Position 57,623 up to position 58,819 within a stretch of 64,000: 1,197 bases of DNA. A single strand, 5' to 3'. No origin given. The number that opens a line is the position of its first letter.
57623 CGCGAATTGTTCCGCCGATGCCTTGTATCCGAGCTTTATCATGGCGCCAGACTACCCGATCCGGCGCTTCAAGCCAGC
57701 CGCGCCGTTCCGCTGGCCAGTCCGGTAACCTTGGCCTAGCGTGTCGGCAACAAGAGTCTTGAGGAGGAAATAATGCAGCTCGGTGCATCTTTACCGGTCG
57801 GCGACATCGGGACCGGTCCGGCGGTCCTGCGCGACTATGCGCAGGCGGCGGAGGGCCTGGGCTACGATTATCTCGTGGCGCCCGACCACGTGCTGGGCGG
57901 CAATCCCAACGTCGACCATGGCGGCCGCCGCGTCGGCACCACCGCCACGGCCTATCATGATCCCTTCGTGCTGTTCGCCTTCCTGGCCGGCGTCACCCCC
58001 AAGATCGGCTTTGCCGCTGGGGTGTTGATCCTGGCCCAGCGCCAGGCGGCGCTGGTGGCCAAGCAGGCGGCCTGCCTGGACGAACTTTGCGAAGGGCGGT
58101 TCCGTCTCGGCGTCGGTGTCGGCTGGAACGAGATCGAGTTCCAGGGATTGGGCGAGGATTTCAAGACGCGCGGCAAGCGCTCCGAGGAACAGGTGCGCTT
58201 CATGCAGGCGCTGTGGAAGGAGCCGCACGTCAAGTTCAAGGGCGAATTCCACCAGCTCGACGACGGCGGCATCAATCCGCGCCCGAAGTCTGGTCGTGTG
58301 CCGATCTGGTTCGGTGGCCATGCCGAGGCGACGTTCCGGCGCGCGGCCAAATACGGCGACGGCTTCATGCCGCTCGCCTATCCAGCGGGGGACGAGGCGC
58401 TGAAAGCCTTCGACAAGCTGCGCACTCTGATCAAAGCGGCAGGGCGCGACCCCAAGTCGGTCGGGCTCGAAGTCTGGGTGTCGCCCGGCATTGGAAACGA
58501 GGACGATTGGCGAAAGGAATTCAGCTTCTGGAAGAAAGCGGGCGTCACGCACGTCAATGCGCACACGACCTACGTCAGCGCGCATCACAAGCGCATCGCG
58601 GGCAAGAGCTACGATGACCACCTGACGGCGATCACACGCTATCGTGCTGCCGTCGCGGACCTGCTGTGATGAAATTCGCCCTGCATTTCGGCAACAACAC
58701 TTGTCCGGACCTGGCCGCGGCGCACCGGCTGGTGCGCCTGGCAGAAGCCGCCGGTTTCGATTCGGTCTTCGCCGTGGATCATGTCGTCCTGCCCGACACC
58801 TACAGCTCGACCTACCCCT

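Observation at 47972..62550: Dense swarm of nine luciferase-like (LLM) oxidoreductase paralogues wrapped around the F420 biosynthesis genes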

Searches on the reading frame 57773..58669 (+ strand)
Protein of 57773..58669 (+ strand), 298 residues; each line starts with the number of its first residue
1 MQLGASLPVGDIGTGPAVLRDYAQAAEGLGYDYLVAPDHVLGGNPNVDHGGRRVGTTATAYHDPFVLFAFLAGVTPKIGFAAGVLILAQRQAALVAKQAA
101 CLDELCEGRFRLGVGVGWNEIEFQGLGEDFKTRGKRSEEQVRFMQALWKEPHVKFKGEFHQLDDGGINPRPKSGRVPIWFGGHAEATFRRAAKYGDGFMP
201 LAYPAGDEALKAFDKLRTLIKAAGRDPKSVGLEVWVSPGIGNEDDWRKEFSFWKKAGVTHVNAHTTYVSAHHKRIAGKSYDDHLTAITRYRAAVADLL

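Call 3: search_protein_families(library=ncbifam, proteins=[window:57773-58669:+], max_evalue=0.00001)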
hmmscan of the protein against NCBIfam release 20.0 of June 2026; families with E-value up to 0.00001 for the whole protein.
window:57773-58669:+ (298 aa): 30 families (the best 25 are shown)
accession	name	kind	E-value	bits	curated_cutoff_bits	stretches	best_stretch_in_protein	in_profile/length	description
TIGR03619.1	F420_Rv2161c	subfamily_domain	1.2e-72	244.5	166.9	1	21-262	2-244/247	TIGR03619 family F420-dependent LLM class oxidoreductase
TIGR03560.1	F420_Rv1855c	subfamily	1.5e-35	123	231.4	1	19-230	15-222/227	TIGR03560 family F420-dependent LLM class oxidoreductase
TIGR03571.1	lucif_BA3436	subfamily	1.4e-26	93.4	303.9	1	55-210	61-214/304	TIGR03571 family LLM class oxidoreductase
TIGR04021.1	LLM_DMSO2_sfnG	equivalog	2.9e-21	76.2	382.95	1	57-227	56-228/350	dimethylsulfone monooxygenase SfnG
TIGR03621.1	F420_MSMEG_2516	subfamily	7.5e-21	74.5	213.15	1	63-196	41-171/295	TIGR03621 family F420-dependent LLM class oxidoreductase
TIGR04020.1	seco_metab_LLM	subfamily_domain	1.9e-19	70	244.45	1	59-230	48-221/341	MupA/Atu3671 family FMN-dependent luciferase-like monooxygenase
TIGR03612.1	RutA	equivalog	5.3e-19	68.9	498.3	1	63-236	66-244/355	pyrimidine utilization protein A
TIGR03854.1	F420_MSMEG_3544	hypoth_equivalog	8.7e-19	67.9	295.6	1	60-232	39-212/290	TIGR03854 family LLM class F420-dependent oxidoreductase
NF002619.0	PRK02271.1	equivalog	3.1e-17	62.9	276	1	62-246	40-221/329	5,10-methylenetetrahydromethanopterin reductase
TIGR03559.1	F420_Rv3520c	subfamily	5.5e-16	58.5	335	1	49-255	24-241/325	LLM class F420-dependent oxidoreductase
TIGR03557.1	F420_G6P_family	subfamily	1.6e-15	57.1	210.4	1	14-222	10-202/316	TIGR03557 family F420-dependent LLM class oxidoreductase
TIGR04465.1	ArgArg_F420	equivalog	3e-15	56.2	470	1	19-255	62-287/364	F420-dependent hydroxymycolic acid dehydrogenase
TIGR03565.1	alk_sulf_monoox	equivalog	1.6e-14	53.7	518.2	1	57-247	48-238/346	FMNH2-dependent alkanesulfonate monooxygenase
TIGR03564.1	F420_MSMEG_4879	subfamily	2.6e-14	53.5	234.25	1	60-212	22-172/265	TIGR03564 family F420-dependent LLM class oxidoreductase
NF001939.1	PRK00719.1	subfamily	3.2e-14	52.5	510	1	57-246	48-237/373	alkanesulfonate monooxygenase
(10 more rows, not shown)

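Call 4: search_protein_families(library=pfam, proteins=[window:57773-58669:+], max_evalue=0.001)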
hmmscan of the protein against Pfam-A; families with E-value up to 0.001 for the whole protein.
window:57773-58669:+ (298 aa): 1 family
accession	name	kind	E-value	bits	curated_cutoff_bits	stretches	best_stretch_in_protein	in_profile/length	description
PF00296.26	Bac_luciferase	-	2.1e-50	172.3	27.9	1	16-257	22-249/314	Luciferase-like monooxygenase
